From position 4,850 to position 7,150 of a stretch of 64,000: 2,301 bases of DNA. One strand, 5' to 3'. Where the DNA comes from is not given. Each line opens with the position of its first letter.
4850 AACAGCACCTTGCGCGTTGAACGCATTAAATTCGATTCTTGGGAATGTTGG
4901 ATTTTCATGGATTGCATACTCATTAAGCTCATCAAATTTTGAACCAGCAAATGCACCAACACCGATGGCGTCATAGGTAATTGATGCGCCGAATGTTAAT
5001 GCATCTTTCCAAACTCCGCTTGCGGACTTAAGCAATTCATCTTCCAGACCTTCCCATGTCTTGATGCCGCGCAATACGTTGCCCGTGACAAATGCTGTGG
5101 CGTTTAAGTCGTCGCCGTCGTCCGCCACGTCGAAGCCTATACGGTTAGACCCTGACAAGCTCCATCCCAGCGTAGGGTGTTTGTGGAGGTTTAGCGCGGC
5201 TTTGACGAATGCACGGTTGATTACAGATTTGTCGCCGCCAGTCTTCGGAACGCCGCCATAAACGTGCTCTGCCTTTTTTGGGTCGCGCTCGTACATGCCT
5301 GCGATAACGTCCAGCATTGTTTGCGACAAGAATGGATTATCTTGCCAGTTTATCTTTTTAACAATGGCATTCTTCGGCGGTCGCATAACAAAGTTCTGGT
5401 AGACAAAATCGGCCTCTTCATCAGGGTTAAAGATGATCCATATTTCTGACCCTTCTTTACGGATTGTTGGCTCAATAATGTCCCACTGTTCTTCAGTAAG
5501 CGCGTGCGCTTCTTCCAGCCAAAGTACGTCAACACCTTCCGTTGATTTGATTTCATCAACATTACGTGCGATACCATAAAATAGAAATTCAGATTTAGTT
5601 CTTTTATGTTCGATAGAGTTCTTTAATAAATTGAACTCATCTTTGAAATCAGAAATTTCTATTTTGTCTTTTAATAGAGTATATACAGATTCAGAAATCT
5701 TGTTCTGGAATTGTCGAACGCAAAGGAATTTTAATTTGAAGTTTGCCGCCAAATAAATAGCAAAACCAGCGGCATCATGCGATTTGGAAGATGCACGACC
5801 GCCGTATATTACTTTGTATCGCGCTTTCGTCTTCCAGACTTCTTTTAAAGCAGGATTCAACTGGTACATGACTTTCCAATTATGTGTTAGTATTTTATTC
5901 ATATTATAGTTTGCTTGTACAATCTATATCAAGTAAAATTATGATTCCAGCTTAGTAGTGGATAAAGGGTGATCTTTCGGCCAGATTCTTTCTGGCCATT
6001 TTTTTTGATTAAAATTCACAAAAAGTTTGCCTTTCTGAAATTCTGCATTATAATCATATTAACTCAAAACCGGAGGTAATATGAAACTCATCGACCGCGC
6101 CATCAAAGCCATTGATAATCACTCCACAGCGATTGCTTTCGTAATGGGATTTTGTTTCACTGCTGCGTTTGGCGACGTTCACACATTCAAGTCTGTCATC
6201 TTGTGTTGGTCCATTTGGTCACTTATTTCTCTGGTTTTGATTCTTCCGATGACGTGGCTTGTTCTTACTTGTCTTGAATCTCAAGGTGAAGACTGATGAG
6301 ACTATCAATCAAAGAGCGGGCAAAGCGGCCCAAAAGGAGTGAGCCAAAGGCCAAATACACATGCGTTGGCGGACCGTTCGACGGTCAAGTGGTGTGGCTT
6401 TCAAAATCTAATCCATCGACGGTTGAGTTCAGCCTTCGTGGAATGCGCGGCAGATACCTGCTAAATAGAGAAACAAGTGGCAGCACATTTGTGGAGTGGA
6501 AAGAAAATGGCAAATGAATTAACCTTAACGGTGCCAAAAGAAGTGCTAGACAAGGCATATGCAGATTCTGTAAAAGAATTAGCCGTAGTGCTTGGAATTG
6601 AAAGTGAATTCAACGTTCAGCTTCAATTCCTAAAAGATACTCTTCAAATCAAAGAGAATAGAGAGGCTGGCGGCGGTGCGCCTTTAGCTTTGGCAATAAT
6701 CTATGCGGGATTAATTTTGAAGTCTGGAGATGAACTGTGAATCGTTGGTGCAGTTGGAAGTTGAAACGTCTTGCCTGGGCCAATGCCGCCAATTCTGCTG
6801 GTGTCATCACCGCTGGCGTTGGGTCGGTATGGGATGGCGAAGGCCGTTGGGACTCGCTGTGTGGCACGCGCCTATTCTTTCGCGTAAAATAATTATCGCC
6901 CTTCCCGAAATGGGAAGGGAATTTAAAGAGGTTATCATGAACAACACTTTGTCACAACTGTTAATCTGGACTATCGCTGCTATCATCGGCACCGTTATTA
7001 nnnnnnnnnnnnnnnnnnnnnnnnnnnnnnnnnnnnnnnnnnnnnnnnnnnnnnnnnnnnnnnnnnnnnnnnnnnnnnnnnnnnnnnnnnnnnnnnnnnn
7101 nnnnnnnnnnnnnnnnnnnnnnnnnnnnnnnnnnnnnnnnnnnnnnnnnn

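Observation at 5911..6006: Promoter plus terminator bracketing about 60 nt: candidate small RNA or attenuator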

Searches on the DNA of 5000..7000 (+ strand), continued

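Call 26: get_annotated_region(hit=H21, flank=300)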
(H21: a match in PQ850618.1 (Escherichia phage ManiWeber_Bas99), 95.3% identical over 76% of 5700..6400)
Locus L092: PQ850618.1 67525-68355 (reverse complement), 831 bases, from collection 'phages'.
description: Escherichia phage ManiWeber_Bas99, complete genome.
organism: Escherichia phage ManiWeber_Bas99 (NCBI taxid 3398425)
taxonomy: Viruses; Duplodnaviria; Heunggongvirae; Uroviricota; Caudoviricetes
host: Escherichia coli; source: Rhine water; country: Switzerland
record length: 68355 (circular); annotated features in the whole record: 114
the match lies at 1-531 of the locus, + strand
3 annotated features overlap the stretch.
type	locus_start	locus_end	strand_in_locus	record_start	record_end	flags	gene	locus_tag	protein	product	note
CDS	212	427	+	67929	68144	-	-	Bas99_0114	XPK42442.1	hypothetical protein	-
CDS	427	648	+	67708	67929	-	-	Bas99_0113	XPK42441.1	hypothetical protein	-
CDS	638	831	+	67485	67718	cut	-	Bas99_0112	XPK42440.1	hypothetical protein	-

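Call 27: get_annotated_region(hit=H22, flank=300)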
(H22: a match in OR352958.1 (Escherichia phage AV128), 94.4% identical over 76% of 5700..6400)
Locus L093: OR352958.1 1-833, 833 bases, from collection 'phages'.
description: Escherichia phage AV128, complete genome.
organism: Escherichia phage AV128 (NCBI taxid 3077273)
taxonomy: Viruses; Duplodnaviria; Heunggongvirae; Uroviricota; Caudoviricetes; Wifcevirus
host: Escherichia coli ESBL120; source: wastewater; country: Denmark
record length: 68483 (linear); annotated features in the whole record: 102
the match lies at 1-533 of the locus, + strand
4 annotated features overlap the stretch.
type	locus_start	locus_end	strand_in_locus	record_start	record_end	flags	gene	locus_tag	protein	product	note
CDS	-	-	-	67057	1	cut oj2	-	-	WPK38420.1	terminase large subunit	-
CDS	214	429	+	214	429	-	-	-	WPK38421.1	hypothetical protein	-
CDS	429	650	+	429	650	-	-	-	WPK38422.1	hypothetical protein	-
CDS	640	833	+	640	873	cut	-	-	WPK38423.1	hypothetical protein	-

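Call 28: get_annotated_region(hit=H23, flank=300)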
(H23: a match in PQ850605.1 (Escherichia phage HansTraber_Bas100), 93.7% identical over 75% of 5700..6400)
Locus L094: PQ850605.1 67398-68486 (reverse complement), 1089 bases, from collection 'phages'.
description: Escherichia phage HansTraber_Bas100, complete genome.
organism: Escherichia phage HansTraber_Bas100 (NCBI taxid 3398414)
taxonomy: Viruses; Duplodnaviria; Heunggongvirae; Uroviricota; Caudoviricetes
host: Escherichia coli; source: Rhine water; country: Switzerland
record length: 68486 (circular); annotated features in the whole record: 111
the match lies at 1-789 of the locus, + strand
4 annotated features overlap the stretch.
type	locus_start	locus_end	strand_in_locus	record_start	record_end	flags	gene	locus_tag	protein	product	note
CDS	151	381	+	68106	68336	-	-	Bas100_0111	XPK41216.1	hypothetical protein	-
CDS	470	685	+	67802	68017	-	-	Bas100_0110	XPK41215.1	hypothetical protein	-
CDS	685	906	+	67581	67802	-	-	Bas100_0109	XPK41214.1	hypothetical protein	-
CDS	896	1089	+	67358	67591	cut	-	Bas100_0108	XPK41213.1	hypothetical protein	-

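Call 29: get_annotated_region(hit=H25, flank=300)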
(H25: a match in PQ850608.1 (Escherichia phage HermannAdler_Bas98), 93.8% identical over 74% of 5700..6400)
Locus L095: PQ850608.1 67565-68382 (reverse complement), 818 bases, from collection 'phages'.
description: Escherichia phage HermannAdler_Bas98, complete genome.
organism: Escherichia phage HermannAdler_Bas98 (NCBI taxid 3398417)
taxonomy: Viruses; Duplodnaviria; Heunggongvirae; Uroviricota; Caudoviricetes
host: Escherichia coli; source: Rhine water; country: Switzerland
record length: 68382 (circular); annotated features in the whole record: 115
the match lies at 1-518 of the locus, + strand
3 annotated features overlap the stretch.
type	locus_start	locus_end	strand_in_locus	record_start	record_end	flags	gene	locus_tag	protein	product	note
CDS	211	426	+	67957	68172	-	-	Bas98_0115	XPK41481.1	hypothetical protein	-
CDS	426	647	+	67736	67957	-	-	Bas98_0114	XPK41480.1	hypothetical protein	-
CDS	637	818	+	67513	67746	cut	-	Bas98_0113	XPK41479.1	hypothetical protein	-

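Call 30: get_annotated_region(hit=H26, flank=300)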
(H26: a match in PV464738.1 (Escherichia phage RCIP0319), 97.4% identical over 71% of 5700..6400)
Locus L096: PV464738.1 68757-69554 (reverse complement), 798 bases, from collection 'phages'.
description: Escherichia phage RCIP0319, complete genome.
organism: Escherichia phage RCIP0319 (NCBI taxid 3415627)
taxonomy: Viruses
host: Escherichia coli; source: sewage; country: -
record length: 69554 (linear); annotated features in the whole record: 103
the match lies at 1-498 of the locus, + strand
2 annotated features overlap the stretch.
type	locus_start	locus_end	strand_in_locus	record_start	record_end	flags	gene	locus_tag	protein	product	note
CDS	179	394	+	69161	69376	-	-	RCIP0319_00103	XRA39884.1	hypothetical protein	-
CDS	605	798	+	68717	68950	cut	-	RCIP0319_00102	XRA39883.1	hypothetical protein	-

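Call 31: get_annotated_region(hit=H28, flank=300)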
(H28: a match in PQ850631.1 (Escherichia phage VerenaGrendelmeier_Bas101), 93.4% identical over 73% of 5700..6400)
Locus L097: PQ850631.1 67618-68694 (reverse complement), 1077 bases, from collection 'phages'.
description: Escherichia phage VerenaGrendelmeier_Bas101, complete genome.
organism: Escherichia phage VerenaGrendelmeier_Bas101 (NCBI taxid 3398438)
taxonomy: Viruses; Duplodnaviria; Heunggongvirae; Uroviricota; Caudoviricetes
host: Escherichia coli; source: small stream (Wiese); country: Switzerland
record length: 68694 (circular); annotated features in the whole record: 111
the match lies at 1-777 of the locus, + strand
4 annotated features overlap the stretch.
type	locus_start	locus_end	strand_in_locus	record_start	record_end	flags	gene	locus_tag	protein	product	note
CDS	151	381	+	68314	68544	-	-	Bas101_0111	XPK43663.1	hypothetical protein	-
CDS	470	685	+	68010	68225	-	-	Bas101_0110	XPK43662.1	hypothetical protein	-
CDS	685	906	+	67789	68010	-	-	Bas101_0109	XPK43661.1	hypothetical protein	-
CDS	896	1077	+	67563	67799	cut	-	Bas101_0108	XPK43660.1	hypothetical protein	-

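Call 32: get_annotated_region(hit=H29, flank=300)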
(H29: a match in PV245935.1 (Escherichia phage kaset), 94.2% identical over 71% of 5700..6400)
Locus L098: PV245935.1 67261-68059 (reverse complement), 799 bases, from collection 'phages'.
description: Escherichia phage kaset, complete genome.
organism: Escherichia phage kaset (NCBI taxid 3411979)
taxonomy: Viruses; Duplodnaviria; Heunggongvirae; Uroviricota; Caudoviricetes; Lindbergviridae; Wifcevirus
host: Escherichia coli; source: drainage water; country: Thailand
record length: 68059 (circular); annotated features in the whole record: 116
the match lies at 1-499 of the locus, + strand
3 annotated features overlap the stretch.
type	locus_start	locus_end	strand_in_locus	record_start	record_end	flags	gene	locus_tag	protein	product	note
CDS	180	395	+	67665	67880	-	-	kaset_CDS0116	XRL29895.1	hypothetical protein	-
CDS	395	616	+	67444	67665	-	-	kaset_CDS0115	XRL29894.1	hypothetical protein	-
CDS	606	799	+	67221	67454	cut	-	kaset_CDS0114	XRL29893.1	hypothetical protein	-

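Call 47: search_dna_similar(query=window:5927-6012:+, collection=ecoli_genomes, mode=distant, max_evalue=10, max_rows=15)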
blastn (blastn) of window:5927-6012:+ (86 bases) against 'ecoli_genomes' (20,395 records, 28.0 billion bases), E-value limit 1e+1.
No match.

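Call 52: get_annotated_region(hit=H31, flank=6000)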
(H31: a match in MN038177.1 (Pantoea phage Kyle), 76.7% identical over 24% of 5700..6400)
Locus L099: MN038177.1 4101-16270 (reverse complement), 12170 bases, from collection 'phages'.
description: Pantoea phage Kyle, complete genome.
organism: Pantoea phage Kyle (NCBI taxid 2589665)
taxonomy: Viruses; Duplodnaviria; Heunggongvirae; Uroviricota; Caudoviricetes; Kylevirus; Kylevirus kyle
host: Panteoa sp. Environmental Isolate; source: water; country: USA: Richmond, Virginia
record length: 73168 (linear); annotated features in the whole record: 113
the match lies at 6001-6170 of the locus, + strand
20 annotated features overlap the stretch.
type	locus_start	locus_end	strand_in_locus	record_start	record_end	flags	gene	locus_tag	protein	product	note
CDS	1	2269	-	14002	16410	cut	27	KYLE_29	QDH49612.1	portal protein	-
CDS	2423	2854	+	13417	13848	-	26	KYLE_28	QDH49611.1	hypothetical protein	-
CDS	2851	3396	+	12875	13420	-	25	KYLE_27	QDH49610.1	protease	-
CDS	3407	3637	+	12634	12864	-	24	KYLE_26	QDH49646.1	hypothetical protein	-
CDS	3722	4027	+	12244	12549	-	23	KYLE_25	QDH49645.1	hypothetical protein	-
CDS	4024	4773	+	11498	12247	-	22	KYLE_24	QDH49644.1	hypothetical protein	-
CDS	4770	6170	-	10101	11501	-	21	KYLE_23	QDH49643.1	terminase large subunit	-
CDS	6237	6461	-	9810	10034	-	22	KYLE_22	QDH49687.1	hypothetical protein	-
CDS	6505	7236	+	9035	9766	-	20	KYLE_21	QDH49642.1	hypothetical protein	-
CDS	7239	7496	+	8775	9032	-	19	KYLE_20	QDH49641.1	hypothetical protein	-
CDS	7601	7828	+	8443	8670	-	18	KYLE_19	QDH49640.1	hypothetical protein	-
CDS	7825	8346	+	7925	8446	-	17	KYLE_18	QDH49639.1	hypothetical protein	-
CDS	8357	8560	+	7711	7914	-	16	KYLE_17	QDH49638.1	hypothetical protein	-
CDS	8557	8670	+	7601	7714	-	15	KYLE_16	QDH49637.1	hypothetical protein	-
CDS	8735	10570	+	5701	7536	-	14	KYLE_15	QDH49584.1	hypothetical protein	-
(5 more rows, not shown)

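Call 53: get_annotated_region(hit=H30, flank=1500)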
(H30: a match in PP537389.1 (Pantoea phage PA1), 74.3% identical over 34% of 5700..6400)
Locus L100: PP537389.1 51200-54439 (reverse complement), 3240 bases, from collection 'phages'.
description: UNVERIFIED_ORG: Pantoea phage PA1, complete genome.
organism: Pantoea phage PA1 (NCBI taxid 3135708)
taxonomy: Viruses; Duplodnaviria; Heunggongvirae; Uroviricota; Caudoviricetes; Kylevirus
host: Pantoea ananatis ZJU1; source: rice leaf; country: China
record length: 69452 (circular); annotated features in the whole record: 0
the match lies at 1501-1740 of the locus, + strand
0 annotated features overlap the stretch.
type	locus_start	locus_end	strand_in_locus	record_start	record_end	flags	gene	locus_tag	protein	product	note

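Call 80: get_annotated_region(hit=H8, flank=200)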
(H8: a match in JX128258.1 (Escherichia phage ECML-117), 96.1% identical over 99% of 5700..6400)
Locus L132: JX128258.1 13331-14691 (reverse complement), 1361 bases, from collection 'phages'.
description: Escherichia phage ECML-117, complete genome.
organism: Escherichia phage ECML-117 (NCBI taxid 1204521)
taxonomy: Viruses; Duplodnaviria; Heunggongvirae; Uroviricota; Caudoviricetes; Wifcevirus; Wifcevirus ECML117
host: Escherichia coli O157:H7; source: fresh and salt water samples; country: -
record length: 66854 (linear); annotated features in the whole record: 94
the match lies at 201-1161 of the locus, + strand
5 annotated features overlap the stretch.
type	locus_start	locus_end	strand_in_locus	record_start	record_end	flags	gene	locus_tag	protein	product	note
CDS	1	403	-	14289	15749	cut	-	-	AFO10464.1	phage terminase large subunit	-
CDS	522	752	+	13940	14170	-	-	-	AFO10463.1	hypothetical protein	-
CDS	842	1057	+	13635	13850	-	-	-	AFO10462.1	hypothetical protein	-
CDS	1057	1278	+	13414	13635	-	-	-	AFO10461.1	hypothetical protein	-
CDS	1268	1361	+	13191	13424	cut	-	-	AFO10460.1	hypothetical protein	-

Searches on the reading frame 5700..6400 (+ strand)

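Call 43: search_protein_families(library=phrogs, proteins=[L002:1822-2052:+], max_evalue=0.01)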
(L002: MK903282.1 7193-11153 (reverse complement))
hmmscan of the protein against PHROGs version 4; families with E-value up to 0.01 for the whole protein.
L002:1822-2052:+ (76 aa): 0 families

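Call 44: search_protein_families(library=pfam, proteins=[L002:1822-2052:+], max_evalue=0.01)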
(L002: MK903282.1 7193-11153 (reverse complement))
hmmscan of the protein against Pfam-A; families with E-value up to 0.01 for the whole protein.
L002:1822-2052:+ (76 aa): 0 families

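Call 69: search_protein_families(library=phrogs, proteins=[L099:6331-7233:+, L099:7239-7493:+, L099:7601-7825:+], max_evalue=0.01)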
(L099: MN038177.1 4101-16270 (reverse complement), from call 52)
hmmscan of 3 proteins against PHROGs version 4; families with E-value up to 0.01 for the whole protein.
L099:6331-7233:+ (301 aa): 1 family
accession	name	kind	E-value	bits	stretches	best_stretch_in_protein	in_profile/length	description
phrog_11600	-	unknown function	3.2e-49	169.1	2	24-129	44-152/343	-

L099:7239-7493:+ (85 aa): 0 families

L099:7601-7825:+ (75 aa): 0 families
